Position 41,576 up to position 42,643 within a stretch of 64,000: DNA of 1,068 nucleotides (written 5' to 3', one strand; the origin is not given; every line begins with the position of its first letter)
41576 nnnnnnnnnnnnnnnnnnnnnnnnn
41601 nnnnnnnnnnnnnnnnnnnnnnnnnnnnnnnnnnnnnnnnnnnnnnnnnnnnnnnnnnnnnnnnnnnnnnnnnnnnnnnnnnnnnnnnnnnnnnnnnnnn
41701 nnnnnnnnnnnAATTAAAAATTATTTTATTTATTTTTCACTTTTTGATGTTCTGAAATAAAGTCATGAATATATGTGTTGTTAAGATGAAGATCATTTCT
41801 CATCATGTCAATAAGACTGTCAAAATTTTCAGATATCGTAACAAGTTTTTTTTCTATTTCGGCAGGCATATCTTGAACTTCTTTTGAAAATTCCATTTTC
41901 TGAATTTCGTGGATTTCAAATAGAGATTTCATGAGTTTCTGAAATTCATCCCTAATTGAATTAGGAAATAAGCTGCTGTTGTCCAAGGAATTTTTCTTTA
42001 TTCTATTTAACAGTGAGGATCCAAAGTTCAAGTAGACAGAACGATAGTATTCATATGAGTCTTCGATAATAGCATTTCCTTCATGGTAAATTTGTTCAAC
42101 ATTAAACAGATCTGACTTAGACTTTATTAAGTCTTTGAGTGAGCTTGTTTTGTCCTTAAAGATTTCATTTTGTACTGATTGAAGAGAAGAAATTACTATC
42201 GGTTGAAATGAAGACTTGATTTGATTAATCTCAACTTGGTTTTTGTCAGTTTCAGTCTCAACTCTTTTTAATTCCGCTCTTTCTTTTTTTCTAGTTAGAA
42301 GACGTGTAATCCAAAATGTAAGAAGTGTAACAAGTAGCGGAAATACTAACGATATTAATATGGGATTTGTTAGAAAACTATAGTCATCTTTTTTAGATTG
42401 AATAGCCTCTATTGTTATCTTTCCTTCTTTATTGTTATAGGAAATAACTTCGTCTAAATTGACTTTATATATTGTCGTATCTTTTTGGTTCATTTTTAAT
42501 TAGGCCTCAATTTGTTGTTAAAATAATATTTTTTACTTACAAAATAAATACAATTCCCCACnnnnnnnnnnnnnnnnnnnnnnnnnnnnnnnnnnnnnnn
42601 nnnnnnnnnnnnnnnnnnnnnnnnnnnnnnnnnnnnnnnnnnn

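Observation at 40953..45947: MmeI-family Type IIL R-M enzyme translationally coupled to a three-gene cassette of uncharacterised membrane proteins: candidate composite defence module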

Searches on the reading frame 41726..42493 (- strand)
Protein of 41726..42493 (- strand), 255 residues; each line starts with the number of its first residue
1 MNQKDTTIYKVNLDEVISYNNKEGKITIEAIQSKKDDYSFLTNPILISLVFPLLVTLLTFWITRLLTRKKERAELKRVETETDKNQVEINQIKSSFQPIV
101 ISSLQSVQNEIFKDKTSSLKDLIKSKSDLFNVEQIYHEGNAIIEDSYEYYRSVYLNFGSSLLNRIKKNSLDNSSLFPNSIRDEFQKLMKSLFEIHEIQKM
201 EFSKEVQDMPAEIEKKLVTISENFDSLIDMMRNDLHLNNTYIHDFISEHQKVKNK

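Call 3: search_protein_families(library=pfam, proteins=[window:41726-42493:-], max_evalue=1)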
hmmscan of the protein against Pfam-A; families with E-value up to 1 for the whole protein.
window:41726-42493:- (255 aa): 3 families
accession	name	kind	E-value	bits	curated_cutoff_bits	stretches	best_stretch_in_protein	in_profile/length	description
PF13965.12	SID-1_RNA_chan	-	0.045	12.7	28.7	1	20-128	96-206/594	dsRNA-gated channel SID-1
PF11877.13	DUF3397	-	0.065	13.9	25.9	1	46-78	2-34/112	Protein of unknown function (DUF3397)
PF07379.16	DUF1494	-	0.32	11.3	24.3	1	39-80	4-46/179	Protein of unknown function (DUF1494)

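Call 4: search_protein_families(library=padloc, proteins=[window:41726-42493:-], max_evalue=1)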
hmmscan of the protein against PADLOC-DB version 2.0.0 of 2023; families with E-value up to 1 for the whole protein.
window:41726-42493:- (255 aa): 0 families

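Call 5: search_protein_families(library=ncbifam, proteins=[window:41726-42493:-], max_evalue=1)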
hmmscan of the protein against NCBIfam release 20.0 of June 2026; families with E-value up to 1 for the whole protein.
window:41726-42493:- (255 aa): 2 families
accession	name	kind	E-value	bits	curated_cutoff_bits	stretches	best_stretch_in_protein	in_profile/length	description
NF040937.1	HerA_Thermprot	equivalog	0.0049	15.3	800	1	139-236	213-301/487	DNA double-strand break repair helicase HerA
NF003008.0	PRK03824.1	equivalog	0.44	10.5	125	0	192-247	54-109/135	hydrogenase nickel incorporation protein HypA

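Call 14: find_homologous_proteins(query=window:41726-42493:-, max_evalue=0.001)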
Query window:41726-42493:- (255 aa): 10 proteins with E <= 0.001 among 628 candidates.
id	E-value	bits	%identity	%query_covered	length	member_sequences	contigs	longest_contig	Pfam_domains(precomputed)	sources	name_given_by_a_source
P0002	5.6e-155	532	100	100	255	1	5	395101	-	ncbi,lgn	-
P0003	8.1e-88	312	59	98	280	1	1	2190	-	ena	-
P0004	1.7e-87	311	59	98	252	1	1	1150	-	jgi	-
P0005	8.8e-87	309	61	99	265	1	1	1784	-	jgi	-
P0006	1.6e-83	298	61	89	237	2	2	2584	-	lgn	-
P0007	2.8e-83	297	60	99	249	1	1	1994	-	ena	-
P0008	7.9e-82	293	55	99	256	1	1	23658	-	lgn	-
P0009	2.8e-81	291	56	98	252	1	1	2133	-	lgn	-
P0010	7.2e-75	270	53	99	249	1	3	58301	-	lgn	-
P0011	1.8e-73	265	51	99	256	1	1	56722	-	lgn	-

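Call 16: find_encoding_contigs(protein=P0008, flank=8000, max_places=3)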
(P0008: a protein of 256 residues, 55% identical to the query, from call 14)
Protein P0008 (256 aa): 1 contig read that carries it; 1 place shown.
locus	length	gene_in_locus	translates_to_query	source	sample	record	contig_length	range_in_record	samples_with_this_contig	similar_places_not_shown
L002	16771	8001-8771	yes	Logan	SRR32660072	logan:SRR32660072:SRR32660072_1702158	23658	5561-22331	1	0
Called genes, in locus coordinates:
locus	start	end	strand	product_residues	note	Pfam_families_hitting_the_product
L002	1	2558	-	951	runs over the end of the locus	PF00931:NB-ARC (weak), PF13374:TPR_10 (faint), PF13424:TPR_12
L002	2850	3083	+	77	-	-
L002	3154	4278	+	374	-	-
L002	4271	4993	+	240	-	-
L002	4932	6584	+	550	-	PF02534:T4SS-DNA_transf, PF10412:TrwB_AAD_bind, PF12696:TraG-D_C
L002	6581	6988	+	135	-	-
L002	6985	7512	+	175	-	PF03432:Relaxase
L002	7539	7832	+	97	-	-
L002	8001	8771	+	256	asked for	-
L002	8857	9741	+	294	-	PF18928:DUF5677 (faint)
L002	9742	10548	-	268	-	PF09509:Hypoth_Ymh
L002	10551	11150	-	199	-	PF02661:Fic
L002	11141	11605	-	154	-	-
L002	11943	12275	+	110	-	-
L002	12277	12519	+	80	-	-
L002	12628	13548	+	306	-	-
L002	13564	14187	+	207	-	-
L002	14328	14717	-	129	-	PF12844:HTH_19 (weak), PF13560:HTH_31 (weak), PF01381:HTH_3, PF13443:HTH_26 (weak)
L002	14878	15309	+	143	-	-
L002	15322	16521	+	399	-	-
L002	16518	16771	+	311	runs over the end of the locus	PF02899:Phage_int_SAM_1, PF13495:Phage_int_SAM_4, PF00589:Phage_integrase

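Call 17: find_encoding_contigs(protein=P0010, flank=8000, max_places=3)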
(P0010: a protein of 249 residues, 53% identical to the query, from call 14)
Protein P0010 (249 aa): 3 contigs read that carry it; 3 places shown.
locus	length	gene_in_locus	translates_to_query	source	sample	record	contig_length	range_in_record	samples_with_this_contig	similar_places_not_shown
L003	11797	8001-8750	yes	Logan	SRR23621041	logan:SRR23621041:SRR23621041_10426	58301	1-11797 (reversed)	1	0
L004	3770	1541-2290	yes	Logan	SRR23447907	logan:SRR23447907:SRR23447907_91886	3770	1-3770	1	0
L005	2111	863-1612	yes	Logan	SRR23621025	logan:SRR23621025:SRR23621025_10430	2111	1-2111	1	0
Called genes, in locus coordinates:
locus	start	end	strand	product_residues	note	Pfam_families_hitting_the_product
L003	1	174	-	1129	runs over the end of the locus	PF05729:NACHT (weak)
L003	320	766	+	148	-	-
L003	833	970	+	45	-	-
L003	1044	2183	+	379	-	-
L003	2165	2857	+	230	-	-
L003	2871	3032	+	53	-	-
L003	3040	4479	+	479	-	PF02534:T4SS-DNA_transf, PF10412:TrwB_AAD_bind, PF12696:TraG-D_C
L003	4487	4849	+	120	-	PF11171:DUF2958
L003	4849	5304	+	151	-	-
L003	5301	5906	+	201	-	PF03432:Relaxase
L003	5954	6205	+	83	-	-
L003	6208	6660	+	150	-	-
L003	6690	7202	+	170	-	PF14024:DUF4240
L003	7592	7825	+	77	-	PF09954:DUF2188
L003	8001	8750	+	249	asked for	-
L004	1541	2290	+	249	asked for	-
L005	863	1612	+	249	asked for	-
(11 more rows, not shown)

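Call 18: find_encoding_contigs(protein=P0011, flank=8000, max_places=3)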
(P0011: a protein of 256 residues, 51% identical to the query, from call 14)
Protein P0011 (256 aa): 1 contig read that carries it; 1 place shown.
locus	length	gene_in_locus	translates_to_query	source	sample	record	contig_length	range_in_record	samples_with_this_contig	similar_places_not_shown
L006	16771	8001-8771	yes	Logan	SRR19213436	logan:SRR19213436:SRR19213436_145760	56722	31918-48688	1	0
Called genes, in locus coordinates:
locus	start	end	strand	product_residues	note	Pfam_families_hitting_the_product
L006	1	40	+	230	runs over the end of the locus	-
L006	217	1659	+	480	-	PF02534:T4SS-DNA_transf, PF10412:TrwB_AAD_bind, PF12696:TraG-D_C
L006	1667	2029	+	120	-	PF11171:DUF2958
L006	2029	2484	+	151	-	-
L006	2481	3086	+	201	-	PF03432:Relaxase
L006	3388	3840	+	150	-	-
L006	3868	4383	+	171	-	PF14024:DUF4240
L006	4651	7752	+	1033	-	PF13304:AAA_21 (weak)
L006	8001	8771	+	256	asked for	-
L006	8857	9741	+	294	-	PF18928:DUF5677 (faint)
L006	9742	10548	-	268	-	PF09509:Hypoth_Ymh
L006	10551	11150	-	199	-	PF02661:Fic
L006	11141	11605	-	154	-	-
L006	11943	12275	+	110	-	-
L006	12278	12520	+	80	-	-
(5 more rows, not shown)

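Call 68: find_encoding_contigs(protein=P0006, flank=3000, max_places=3)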
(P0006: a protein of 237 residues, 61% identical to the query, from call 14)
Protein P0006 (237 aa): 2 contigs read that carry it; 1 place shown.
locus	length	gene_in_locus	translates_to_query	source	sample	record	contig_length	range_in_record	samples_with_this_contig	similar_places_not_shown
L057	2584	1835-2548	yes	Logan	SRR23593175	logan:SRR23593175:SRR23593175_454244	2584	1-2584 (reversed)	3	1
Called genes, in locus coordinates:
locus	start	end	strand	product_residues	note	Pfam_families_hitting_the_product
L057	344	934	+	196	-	-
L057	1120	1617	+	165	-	PF07853:DUF1648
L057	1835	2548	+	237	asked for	-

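Call 69: find_encoding_contigs(protein=P0003, flank=3000, max_places=3)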
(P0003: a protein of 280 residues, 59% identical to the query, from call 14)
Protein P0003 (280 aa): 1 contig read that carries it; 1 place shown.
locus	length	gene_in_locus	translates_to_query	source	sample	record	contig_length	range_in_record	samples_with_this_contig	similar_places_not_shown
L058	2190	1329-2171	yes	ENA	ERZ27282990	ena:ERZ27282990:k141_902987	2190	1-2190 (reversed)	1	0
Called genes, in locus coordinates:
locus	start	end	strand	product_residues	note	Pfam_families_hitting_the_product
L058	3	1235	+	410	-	?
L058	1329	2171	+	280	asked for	-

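Call 77: search_protein_families(library=pfam, proteins=[L002:8857-9741:+], max_evalue=0.1)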
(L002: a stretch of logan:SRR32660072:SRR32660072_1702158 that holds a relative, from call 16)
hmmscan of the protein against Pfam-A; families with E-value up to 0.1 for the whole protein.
L002:8857-9741:+ (294 aa): 1 family
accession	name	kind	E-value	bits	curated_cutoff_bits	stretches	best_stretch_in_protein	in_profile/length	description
PF18928.5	DUF5677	-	5.4e-06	27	27.1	1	82-231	29-158/166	Family of unknown function (DUF5677)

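Call 93: search_protein_families(library=padloc, proteins=[L002:8857-9741:+, L002:8001-8771:+], max_evalue=0.01)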
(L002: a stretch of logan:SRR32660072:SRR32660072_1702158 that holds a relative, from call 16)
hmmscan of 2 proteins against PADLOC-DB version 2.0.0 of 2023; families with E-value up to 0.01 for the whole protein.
L002:8857-9741:+ (294 aa): 0 families

L002:8001-8771:+ (256 aa): 0 families

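Call 94: search_protein_families(library=phrogs, proteins=[window:41726-42493:-], max_evalue=0.01)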
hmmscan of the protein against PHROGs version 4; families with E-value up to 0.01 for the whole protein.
window:41726-42493:- (255 aa): 1 family
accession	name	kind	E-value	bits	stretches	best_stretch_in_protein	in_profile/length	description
phrog_4070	-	tail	0.0009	18.4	1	83-247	201-366/989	tail length tape measure protein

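Call 99: search_solved_structures(query=A6, max_evalue=10)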
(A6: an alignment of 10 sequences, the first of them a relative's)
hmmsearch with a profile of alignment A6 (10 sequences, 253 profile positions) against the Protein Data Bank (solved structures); distinct sequences matched with E-value up to 10: 3.
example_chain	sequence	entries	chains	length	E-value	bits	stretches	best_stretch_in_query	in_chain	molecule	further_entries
4aya_A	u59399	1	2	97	0.29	13.7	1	162-242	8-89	DNA-BINDING PROTEIN INHIBITOR ID-2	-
7rkc_A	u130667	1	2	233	0.48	13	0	185-220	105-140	D_3_633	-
9i38_A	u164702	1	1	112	1.2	11.6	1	132-196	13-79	m4D2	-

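Call 100: find_related_loci(query=A6, collection=viral_contigs, flank=6000)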
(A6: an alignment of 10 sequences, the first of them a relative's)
Query A6 (255 aa) in viral_contigs; peptide patterns used: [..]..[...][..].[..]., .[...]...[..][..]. (x = any residue, [..] = any of these).
55 stretches matched a pattern, but none encodes a relative of the query by tblastn (E <= 1e-3).
